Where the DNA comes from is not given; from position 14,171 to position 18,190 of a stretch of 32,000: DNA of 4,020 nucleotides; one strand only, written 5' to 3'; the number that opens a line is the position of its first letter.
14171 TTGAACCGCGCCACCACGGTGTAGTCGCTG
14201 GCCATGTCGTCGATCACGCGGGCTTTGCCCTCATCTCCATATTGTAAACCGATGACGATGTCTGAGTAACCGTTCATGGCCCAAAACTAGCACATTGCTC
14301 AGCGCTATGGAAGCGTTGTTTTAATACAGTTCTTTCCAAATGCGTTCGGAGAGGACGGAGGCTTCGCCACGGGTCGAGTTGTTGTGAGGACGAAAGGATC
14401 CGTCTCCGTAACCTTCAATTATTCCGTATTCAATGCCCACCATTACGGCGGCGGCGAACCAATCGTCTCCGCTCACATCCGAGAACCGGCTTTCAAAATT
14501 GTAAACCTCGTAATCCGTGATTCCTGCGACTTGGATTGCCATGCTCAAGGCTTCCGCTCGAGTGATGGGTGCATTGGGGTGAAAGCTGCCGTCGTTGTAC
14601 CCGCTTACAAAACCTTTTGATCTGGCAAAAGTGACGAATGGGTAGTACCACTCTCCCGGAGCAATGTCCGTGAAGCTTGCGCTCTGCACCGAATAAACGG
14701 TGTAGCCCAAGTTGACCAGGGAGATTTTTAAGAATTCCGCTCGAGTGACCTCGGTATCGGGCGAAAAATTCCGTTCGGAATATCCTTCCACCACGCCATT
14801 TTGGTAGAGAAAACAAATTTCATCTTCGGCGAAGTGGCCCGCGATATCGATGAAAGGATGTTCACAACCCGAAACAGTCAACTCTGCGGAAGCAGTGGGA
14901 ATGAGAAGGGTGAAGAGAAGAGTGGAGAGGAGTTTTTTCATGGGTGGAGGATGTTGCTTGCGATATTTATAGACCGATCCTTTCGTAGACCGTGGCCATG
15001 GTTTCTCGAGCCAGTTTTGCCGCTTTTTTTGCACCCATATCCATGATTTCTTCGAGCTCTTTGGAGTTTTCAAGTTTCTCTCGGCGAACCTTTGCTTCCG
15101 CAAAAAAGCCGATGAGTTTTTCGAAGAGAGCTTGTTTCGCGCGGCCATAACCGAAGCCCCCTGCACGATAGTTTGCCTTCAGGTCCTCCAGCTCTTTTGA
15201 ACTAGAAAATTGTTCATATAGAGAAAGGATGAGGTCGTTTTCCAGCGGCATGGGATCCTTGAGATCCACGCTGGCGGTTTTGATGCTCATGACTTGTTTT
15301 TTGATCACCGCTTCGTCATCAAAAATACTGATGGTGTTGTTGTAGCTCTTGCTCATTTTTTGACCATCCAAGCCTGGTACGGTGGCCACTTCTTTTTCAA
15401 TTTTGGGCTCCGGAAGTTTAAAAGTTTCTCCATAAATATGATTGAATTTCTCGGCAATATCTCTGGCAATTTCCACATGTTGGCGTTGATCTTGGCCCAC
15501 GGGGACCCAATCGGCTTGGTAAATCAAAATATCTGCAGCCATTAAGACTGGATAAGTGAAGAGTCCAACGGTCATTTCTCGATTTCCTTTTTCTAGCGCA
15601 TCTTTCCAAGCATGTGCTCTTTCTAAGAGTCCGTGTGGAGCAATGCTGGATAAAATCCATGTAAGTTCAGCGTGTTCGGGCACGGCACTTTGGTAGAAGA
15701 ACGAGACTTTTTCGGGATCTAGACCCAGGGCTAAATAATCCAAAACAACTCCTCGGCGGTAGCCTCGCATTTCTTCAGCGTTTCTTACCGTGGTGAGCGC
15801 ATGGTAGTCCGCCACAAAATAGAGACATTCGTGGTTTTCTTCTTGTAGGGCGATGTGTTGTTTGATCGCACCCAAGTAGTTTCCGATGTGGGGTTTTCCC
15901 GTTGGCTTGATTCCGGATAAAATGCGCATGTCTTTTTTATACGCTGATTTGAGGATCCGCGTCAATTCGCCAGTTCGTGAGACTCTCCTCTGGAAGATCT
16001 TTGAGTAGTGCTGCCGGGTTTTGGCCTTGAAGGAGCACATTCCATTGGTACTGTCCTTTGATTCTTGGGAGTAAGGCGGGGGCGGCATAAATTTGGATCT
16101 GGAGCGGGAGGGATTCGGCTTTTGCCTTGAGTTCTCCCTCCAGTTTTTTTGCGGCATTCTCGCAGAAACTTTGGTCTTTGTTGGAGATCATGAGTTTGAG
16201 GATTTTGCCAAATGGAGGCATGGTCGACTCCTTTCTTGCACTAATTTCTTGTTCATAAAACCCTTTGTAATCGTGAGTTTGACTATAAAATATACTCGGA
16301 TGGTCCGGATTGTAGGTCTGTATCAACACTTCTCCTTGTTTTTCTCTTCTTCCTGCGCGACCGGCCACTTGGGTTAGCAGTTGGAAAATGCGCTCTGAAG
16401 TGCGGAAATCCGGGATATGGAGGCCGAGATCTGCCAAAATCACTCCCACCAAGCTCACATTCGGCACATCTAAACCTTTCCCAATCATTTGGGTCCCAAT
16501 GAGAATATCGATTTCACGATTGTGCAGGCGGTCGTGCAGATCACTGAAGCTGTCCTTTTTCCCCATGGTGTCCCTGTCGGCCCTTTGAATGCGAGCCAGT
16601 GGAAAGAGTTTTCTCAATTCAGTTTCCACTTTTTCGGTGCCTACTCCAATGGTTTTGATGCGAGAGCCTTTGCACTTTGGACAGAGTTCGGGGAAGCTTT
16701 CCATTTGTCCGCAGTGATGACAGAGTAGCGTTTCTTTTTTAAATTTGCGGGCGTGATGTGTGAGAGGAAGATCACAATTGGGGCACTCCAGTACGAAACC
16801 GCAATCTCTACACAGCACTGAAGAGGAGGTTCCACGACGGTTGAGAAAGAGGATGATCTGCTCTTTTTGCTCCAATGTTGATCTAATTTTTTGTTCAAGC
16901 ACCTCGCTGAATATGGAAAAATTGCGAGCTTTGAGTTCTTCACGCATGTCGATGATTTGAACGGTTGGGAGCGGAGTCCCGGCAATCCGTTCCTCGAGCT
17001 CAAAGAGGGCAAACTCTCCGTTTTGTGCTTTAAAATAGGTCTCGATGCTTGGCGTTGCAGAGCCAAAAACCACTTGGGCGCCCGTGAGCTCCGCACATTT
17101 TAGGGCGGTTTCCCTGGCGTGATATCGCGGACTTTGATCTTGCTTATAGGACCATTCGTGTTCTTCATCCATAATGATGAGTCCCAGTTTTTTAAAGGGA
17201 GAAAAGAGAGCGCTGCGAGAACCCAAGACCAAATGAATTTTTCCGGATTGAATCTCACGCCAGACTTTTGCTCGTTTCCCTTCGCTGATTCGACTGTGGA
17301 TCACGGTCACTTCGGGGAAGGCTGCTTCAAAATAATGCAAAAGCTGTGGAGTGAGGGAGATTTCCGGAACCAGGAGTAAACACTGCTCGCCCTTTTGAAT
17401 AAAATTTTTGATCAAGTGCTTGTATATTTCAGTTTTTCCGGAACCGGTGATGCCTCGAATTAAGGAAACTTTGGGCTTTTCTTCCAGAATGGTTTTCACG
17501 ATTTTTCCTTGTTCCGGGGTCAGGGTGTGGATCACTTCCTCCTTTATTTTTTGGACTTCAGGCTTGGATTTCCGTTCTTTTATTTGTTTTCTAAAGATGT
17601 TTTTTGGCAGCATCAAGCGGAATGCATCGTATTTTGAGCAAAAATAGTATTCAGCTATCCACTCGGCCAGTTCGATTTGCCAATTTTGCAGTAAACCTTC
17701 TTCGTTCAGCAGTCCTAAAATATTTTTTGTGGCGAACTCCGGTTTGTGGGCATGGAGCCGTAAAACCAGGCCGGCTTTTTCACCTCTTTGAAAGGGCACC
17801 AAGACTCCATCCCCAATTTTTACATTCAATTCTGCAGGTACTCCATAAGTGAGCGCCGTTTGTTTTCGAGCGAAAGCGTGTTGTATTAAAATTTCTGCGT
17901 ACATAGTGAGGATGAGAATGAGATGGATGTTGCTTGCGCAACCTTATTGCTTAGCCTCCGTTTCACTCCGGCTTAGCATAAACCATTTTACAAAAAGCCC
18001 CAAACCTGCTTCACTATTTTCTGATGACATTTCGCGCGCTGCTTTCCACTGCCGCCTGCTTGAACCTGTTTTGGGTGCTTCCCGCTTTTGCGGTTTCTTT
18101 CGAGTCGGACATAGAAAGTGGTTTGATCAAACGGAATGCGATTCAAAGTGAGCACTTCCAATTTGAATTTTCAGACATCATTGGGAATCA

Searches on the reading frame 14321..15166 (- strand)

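Call 12: search_protein_families(library=pfam, proteins=[window:14321-15166:-])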
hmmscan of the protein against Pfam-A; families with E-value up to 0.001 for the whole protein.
window:14321-15166:- (281 aa): 1 family
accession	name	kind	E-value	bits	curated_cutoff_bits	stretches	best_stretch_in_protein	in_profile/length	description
PF00395.25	SLH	-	3.4e-41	139.4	20.8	3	164-206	1-43/44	S-layer homology domain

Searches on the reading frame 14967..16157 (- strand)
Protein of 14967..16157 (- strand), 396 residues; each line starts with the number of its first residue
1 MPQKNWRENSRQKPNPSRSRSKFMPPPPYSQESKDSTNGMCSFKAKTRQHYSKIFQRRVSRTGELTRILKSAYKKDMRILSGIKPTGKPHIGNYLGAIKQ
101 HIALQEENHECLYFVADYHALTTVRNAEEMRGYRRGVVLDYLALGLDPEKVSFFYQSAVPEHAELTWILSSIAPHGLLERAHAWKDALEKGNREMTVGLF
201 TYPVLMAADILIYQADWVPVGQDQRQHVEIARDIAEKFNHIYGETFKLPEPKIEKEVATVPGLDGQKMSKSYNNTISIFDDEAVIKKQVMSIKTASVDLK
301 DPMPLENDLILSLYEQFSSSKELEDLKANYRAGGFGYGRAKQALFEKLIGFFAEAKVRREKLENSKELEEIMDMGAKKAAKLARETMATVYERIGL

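Call 12: search_protein_families(library=pfam, proteins=[window:14967-16157:-])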
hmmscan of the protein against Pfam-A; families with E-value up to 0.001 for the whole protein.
window:14967-16157:- (396 aa): 2 families
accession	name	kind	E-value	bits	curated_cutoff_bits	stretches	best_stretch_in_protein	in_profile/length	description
PF00579.31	tRNA-synt_1b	-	1.2e-68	232.1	21.1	1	75-352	4-291/292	tRNA synthetases class I (W and Y)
PF01921.24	tRNA-synt_1f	-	1.6e-05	24.4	27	0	264-321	279-336/360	tRNA synthetases class I (K)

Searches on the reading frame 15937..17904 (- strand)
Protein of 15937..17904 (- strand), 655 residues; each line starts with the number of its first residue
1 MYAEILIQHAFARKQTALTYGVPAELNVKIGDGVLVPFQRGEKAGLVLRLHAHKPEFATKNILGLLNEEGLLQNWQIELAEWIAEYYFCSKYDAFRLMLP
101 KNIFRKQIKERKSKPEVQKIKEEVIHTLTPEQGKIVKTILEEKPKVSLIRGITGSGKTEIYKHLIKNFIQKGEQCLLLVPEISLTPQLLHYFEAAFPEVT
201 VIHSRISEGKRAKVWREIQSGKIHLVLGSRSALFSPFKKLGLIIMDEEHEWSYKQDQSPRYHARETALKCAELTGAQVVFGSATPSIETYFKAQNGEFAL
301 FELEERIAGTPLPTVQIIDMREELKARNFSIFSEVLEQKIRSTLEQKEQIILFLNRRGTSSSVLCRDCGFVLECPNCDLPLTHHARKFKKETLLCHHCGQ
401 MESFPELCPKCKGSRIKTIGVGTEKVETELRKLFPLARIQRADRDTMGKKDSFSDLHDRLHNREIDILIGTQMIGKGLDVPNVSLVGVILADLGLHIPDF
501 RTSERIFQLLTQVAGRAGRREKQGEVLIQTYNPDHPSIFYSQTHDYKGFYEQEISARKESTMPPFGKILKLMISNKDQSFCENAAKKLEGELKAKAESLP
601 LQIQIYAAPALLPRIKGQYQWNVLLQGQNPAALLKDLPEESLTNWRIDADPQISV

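Call 12: search_protein_families(library=pfam, proteins=[window:15937-17904:-])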
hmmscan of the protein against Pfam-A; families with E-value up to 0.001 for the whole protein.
window:15937-17904:- (655 aa): 8 families
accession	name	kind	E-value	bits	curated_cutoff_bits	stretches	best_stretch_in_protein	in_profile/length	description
PF17764.6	PriA_3primeBD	-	6.4e-20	71.3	22.7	1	15-100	9-96/96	3'DNA-binding domain (3'BD)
PF00270.35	DEAD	-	2.3e-19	70.2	26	1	129-288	1-162/167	DEAD/DEAH box helicase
PF04851.21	ResIII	-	9.2e-16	58.6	22.5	1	127-286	3-163/164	Type III restriction enzyme, res subunit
PF00271.37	Helicase_C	-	1.5e-10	41.8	23.5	1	455-520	56-109/110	Helicase conserved C-terminal domain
PF18074.6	PriA_C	-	7.7e-10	39.9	26.9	1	564-651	1-95/95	Primosomal protein N C-terminal domain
PF18319.7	Zn_ribbon_PriA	-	6e-06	26.6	26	1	374-400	1-24/27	PriA DNA helicase Cys-rich region (CRR) domain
PF13604.12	AAA_30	-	0.00014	22.1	27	1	128-182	2-56/191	AAA domain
PF20720.3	nSTAND3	-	0.00033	20.8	27.2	0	137-178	11-51/155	Novel STAND NTPase 3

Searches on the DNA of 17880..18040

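Call 35: search_rna_families(source=window, start=17880, end=18040, threshold=evalue, max_evalue=10, show_alignments=3)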
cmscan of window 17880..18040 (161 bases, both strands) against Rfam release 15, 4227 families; matches with E-value up to 10: 2.
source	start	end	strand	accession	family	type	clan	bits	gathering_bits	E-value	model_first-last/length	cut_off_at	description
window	17915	17961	-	RF00172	CAESAR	Cis-reg;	-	17.2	45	0.69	1-80/80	no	ctgf/hcs24 CAESAR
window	17957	17999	+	RF02888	BtsR1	Gene; sRNA;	-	12.1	66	4.7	1-51/51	no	Bacillus sRNA 1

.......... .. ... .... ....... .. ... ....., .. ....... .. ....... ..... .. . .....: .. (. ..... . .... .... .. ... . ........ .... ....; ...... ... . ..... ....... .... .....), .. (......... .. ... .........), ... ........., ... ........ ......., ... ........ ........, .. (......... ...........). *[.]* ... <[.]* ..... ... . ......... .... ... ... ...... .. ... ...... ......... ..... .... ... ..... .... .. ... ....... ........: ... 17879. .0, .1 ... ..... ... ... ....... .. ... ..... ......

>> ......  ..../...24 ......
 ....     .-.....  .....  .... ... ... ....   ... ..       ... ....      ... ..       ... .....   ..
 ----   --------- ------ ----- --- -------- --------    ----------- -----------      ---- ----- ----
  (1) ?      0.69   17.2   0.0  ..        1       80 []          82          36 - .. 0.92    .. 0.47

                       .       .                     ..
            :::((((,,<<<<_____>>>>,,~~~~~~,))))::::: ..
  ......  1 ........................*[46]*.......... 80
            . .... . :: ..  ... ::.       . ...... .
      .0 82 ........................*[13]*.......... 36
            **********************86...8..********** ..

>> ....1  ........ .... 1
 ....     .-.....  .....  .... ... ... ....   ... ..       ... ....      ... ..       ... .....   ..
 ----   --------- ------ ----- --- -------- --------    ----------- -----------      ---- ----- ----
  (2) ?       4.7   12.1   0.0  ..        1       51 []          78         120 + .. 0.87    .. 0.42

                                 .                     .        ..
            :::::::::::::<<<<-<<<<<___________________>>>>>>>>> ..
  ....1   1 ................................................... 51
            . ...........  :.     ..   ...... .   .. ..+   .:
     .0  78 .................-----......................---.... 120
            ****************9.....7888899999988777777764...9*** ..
